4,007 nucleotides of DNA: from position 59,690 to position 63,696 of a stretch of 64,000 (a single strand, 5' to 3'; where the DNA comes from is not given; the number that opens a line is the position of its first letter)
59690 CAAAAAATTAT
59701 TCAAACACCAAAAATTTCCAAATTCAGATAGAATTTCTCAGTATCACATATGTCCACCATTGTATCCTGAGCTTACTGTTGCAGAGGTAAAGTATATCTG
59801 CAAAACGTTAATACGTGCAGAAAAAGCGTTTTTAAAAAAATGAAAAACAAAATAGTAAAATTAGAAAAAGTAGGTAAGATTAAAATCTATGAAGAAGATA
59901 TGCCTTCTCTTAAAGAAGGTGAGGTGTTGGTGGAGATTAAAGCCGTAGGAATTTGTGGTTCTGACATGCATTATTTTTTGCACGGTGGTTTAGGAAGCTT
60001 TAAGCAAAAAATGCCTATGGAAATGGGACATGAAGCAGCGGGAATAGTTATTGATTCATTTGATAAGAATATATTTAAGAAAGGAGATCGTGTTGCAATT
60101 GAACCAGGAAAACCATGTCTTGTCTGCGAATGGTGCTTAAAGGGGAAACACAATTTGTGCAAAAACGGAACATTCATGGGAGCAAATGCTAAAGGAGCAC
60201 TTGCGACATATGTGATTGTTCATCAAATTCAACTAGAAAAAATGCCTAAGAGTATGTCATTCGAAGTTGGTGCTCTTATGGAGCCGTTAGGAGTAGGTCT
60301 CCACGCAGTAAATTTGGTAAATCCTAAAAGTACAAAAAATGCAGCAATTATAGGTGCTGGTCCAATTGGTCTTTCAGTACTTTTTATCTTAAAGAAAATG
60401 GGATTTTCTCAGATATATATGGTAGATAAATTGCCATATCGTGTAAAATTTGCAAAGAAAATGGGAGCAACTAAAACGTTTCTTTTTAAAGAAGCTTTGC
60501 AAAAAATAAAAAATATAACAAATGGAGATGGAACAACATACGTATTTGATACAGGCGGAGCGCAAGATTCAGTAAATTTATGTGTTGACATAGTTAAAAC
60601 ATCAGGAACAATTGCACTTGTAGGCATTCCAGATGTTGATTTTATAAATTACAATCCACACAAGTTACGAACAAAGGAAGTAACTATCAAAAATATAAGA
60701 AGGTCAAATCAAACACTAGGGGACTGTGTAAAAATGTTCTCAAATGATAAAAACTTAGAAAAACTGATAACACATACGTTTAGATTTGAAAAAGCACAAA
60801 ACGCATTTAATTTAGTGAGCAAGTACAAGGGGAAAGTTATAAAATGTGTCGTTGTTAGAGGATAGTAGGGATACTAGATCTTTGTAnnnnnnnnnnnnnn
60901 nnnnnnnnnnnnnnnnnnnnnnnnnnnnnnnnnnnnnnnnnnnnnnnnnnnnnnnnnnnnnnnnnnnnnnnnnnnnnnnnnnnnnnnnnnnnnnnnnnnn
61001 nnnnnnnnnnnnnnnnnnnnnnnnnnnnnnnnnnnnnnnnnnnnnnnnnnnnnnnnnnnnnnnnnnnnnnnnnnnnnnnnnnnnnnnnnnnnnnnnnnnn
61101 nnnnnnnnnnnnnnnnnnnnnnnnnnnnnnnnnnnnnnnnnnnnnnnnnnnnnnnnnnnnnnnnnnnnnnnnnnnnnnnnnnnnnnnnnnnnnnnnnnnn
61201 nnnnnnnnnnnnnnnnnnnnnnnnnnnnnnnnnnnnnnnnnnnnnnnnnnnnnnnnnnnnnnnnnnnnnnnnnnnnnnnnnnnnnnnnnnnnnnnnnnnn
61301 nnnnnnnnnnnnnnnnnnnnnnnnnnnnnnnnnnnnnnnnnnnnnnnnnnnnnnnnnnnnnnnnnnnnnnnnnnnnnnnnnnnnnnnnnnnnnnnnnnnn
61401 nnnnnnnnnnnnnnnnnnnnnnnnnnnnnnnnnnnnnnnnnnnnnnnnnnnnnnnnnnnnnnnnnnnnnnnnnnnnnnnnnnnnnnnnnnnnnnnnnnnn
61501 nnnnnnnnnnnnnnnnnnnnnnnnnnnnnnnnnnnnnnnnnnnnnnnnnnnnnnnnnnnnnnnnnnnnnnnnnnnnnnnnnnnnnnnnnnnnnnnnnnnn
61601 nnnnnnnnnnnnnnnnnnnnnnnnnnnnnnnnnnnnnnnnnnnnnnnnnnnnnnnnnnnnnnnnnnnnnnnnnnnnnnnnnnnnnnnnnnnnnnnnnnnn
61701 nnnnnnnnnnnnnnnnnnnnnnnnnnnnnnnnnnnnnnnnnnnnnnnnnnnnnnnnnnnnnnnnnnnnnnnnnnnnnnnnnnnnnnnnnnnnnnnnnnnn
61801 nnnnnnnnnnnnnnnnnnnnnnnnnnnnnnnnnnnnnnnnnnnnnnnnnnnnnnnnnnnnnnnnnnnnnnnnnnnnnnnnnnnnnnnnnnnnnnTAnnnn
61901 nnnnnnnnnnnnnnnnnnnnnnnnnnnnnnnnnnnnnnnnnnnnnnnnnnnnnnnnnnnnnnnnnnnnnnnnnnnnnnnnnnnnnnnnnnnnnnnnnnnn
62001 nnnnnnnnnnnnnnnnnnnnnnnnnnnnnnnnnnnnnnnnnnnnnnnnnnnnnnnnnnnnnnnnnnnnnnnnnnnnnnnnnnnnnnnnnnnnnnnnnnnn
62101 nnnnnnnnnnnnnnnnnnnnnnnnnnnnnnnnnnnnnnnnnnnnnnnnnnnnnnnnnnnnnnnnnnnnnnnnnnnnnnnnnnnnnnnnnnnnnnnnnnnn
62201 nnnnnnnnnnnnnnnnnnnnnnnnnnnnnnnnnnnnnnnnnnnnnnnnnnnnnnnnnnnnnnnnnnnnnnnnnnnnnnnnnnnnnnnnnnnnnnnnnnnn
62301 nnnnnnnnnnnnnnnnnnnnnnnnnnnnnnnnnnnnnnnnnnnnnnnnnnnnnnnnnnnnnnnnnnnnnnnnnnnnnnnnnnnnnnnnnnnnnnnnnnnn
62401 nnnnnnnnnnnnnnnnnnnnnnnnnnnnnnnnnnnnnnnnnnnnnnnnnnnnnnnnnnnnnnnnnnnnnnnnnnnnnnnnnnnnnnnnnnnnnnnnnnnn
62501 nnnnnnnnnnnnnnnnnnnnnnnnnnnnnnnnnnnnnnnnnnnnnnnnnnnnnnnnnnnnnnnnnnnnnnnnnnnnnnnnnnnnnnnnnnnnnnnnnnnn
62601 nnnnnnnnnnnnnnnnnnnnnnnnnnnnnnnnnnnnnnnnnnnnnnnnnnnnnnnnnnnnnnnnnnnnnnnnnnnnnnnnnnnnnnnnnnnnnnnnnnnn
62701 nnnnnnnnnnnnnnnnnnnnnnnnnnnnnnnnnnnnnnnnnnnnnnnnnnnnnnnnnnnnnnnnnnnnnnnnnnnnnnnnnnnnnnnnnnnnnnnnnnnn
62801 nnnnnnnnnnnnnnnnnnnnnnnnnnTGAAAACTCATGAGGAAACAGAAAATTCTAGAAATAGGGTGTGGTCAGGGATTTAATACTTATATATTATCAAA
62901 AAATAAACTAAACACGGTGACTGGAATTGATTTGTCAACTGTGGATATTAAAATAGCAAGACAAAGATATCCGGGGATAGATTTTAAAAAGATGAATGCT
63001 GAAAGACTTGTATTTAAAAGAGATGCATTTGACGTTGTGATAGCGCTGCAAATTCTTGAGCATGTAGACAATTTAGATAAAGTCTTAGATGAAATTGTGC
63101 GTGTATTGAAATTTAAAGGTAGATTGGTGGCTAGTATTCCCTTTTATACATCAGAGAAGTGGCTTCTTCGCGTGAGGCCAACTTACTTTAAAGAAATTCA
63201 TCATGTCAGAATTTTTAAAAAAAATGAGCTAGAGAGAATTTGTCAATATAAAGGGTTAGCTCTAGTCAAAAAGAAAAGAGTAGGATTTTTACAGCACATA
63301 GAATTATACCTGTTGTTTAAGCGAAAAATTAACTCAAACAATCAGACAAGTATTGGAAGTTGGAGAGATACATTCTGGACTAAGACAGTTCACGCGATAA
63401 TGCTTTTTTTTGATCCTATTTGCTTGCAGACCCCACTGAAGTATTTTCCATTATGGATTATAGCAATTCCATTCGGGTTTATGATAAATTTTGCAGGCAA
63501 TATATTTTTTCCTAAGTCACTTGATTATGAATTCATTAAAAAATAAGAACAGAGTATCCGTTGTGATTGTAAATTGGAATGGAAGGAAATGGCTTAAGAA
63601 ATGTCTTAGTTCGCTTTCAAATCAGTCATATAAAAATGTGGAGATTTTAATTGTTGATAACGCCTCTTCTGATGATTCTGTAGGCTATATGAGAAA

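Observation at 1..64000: A 64-kb co-directional super-locus of ~24 GT-C membrane glycosyltransferases from at least 8 families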

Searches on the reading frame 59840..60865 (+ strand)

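Call 9: search_protein_families(library=pfam, max_evalue=0.01, proteins=[window:59840-60865:+])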
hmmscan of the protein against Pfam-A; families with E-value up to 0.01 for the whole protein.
window:59840-60865:+ (341 aa): 6 families
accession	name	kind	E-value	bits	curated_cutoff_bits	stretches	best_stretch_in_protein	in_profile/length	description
PF08240.17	ADH_N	-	1.5e-25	89.9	23.5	1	26-136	2-103/104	Alcohol dehydrogenase GroES-like domain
PF00107.32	ADH_zinc_N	-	4.5e-21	75.6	31.8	1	175-293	1-120/129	Zinc-binding dehydrogenase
PF16912.11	Glu_dehyd_C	-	3.3e-12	46.8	34.9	1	142-326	2-201/211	Glucose dehydrogenase C-terminus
PF13602.12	ADH_zinc_N_2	-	0.0003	22.1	27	1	224-328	16-125/134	Zinc-binding dehydrogenase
PF13738.12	Pyr_redox_3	-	0.0085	15.8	30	0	170-198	2-30/305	Pyridine nucleotide-disulphide oxidoreductase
PF02826.25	2-Hacid_dh_C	-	0.0088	15.9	25.1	0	164-222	35-91/178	D-isomer specific 2-hydroxyacid dehydrogenase, NAD binding domain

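Call 68: search_protein_families(library=ncbifam, max_evalue=1e-8, proteins=[window:59840-60865:+])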
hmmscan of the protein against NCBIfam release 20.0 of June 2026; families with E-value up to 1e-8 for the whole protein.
window:59840-60865:+ (341 aa): 21 families
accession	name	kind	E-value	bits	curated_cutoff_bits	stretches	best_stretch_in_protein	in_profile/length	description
NF003808.0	PRK05396.1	equivalog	9.2e-56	189.1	380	1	5-334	4-337/341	L-threonine 3-dehydrogenase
TIGR00692.1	tdh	equivalog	2e-55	188.2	458.35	1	6-334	3-337/340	L-threonine 3-dehydrogenase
NF007375.0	PRK09880.1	equivalog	2.6e-53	181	469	1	17-328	19-332/344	L-idonate 5-dehydrogenase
NF041097.1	keto_inos_dh_IolM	equivalog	1.2e-48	165.7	450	1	12-330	38-381/389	scyllo-inosose 3-dehydrogenase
NF007642.0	PRK10309.1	equivalog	5.4e-45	154.1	550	1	5-267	3-265/347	galactitol-1-phosphate 5-dehydrogenase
NF007489.0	PRK10083.1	equivalog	1e-40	139.8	376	1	6-336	4-333/339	Zn-dependent oxidoreductase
TIGR03366.1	HpnZ_proposed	hypoth_equivalog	4.1e-30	105.1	328.1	1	22-301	1-294/315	putative phosphonate catabolism associated alcohol dehydrogenase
TIGR03989.1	Rxyl_3153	subfamily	5.9e-29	101.5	440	2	118-338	138-368/370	NDMA-dependent alcohol dehydrogenase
NF006940.0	PRK09422.1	equivalog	7.4e-27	94.2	344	1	2-266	2-264/338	alcohol dehydrogenase AdhP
TIGR03451.1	mycoS_dep_FDH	equivalog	8.7e-25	87.3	512.9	1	5-339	5-357/358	S-(hydroxymethyl)mycothiol dehydrogenase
TIGR02818.1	adh_III_F_hyde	equivalog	8.4e-24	84.3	543.95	2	119-338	138-366/368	S-(hydroxymethyl)glutathione dehydrogenase/class III alcohol dehydrogenase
NF010344.0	PRK13771.1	subfamily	3.9e-23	82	349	1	1-335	1-328/334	putative alcohol dehydrogenase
NF041172.1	AcrlCoa_red_Thmprot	equivalog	1.2e-20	73.7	500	1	1-335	1-329/334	acryloyl-CoA reductase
NF047908.1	AldhRedAhr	equivalog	1.4e-19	70.2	470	1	9-327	11-323/335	NADPH-dependent aldehyde reductase Ahr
TIGR03201.1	dearomat_had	equivalog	2.3e-19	69.7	338.65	1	11-263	7-273/349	6-hydroxycyclohex-1-ene-1-carbonyl-CoA dehydrogenase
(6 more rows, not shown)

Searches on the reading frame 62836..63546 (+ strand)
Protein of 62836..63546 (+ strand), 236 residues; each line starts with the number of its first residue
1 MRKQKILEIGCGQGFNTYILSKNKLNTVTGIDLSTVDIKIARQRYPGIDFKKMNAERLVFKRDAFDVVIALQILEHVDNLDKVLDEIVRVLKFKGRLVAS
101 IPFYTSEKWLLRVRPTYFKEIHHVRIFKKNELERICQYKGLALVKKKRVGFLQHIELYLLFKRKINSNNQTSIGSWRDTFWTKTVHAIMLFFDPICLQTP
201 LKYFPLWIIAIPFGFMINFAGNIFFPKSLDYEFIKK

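Call 9: search_protein_families(library=pfam, max_evalue=0.01, proteins=[window:62836-63546:+])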
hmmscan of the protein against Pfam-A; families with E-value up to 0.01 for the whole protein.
window:62836-63546:+ (236 aa): 14 families
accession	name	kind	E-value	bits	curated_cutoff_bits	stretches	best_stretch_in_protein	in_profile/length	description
PF08241.18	Methyltransf_11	-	5.6e-22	78.6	21.2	1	7-98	1-94/95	Methyltransferase domain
PF13649.12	Methyltransf_25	-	1.3e-18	67.9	27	1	6-95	1-97/97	Methyltransferase domain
PF13847.12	Methyltransf_31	-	7e-18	65.1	27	1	4-103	5-113/145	Methyltransferase domain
PF13489.12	Methyltransf_23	-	1.6e-16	60.9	27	1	4-145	24-163/164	Methyltransferase domain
PF08242.18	Methyltransf_12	-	3.1e-14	53.9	30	1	7-97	1-98/98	Methyltransferase domain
PF01209.24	Ubie_methyltran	-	9.6e-09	35.4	20.1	1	3-99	48-151/233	ubiE/COQ5 methyltransferase family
PF07021.18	MetW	-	2.6e-08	34.2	21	1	5-103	16-111/193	Methionine biosynthesis protein MetW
PF02353.26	CMAS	-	7.4e-05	22.6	27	1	4-107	64-172/273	Mycolic acid cyclopropane synthetase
PF03291.22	mRNA_G-N7_MeTrfase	-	0.00011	21.9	26.6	1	4-61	63-123/315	mRNA (guanine-N(7))-methyltransferase domain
PF08003.17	Methyltransf_9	-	0.00098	18.6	23.8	1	2-98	115-216/315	Protein of unknown function (DUF1698)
PF05219.18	DREV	-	0.0012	18.4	26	1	3-101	95-188/265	DREV methyltransferase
PF06325.19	PrmA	-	0.0049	16.8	22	1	3-100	162-259/296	Ribosomal protein L11 methyltransferase (PrmA)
PF05401.17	NodS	-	0.0063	16.8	24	0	5-98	46-143/201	Nodulation protein S (NodS)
PF11968.14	Bmt2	-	0.0077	16.5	20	1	3-152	53-187/221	25S rRNA (adenine(2142)-N(1))-methyltransferase, Bmt2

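Call 16: find_encoding_contigs(protein=window:62836-63546:+, flank=10000, max_places=3)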
Protein window:62836-63546:+ (236 aa): 11 contigs read that carry it; 3 places shown.
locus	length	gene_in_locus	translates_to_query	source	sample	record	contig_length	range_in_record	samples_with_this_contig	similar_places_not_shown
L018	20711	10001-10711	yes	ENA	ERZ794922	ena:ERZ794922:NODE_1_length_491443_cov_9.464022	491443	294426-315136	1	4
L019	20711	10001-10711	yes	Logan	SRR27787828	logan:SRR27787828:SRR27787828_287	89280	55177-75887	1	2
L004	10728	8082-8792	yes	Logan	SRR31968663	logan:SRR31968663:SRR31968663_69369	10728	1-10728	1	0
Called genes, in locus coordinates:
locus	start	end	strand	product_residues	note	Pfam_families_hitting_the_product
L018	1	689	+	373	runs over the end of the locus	PF13439:Glyco_transf_4, PF20706:GT4-conflict, PF00534:Glycos_transf_1, PF13692:Glyco_trans_1_4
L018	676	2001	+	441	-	PF13231:PMT_2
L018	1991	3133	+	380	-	PF00534:Glycos_transf_1, PF13692:Glyco_trans_1_4, PF26337:Gtf3_C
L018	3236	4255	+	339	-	PF00535:Glycos_transf_2, PF13641:Glyco_tranf_2_3 (weak)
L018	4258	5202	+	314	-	PF04321:RmlD_sub_bind, PF01073:3Beta_HSD (weak), PF01370:Epimerase, PF02719:Polysacc_synt_2, PF07993:NAD_binding_4 (faint), PF16363:GDP_Man_Dehyd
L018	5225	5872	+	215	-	PF25084:LbH_EIF2B (weak), PF25087:GMPPB_C (faint), PF00132:Hexapep (weak)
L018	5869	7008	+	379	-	PF01041:DegT_DnrJ_EryC1, PF01212:Beta_elim_lyase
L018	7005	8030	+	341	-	PF08240:ADH_N, PF16912:Glu_dehyd_C, PF00107:ADH_zinc_N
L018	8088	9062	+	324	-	PF01073:3Beta_HSD, PF01370:Epimerase, PF16363:GDP_Man_Dehyd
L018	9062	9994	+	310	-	-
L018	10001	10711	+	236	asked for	PF01209:Ubie_methyltran, PF07021:MetW, PF08241:Methyltransf_11, PF08242:Methyltransf_12, PF13489:Methyltransf_23, PF13649:Methyltransf_25, PF13847:Methyltransf_31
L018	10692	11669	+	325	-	PF00535:Glycos_transf_2, PF13641:Glyco_tranf_2_3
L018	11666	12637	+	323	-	PF00535:Glycos_transf_2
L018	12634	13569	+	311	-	PF25084:LbH_EIF2B (faint), PF25087:GMPPB_C (faint), PF00132:Hexapep, PF14602:Hexapep_2 (weak), PF05523:FdtA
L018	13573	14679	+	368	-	PF01041:DegT_DnrJ_EryC1, PF00155:Aminotran_1_2, PF00266:Aminotran_5 (faint), PF01053:Cys_Met_Meta_PP (weak)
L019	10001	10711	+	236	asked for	PF01209:Ubie_methyltran, PF07021:MetW, PF08241:Methyltransf_11, PF08242:Methyltransf_12, PF13489:Methyltransf_23, PF13649:Methyltransf_25, PF13847:Methyltransf_31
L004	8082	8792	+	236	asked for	PF01209:Ubie_methyltran, PF07021:MetW, PF08241:Methyltransf_11, PF08242:Methyltransf_12, PF13489:Methyltransf_23, PF13649:Methyltransf_25, PF13847:Methyltransf_31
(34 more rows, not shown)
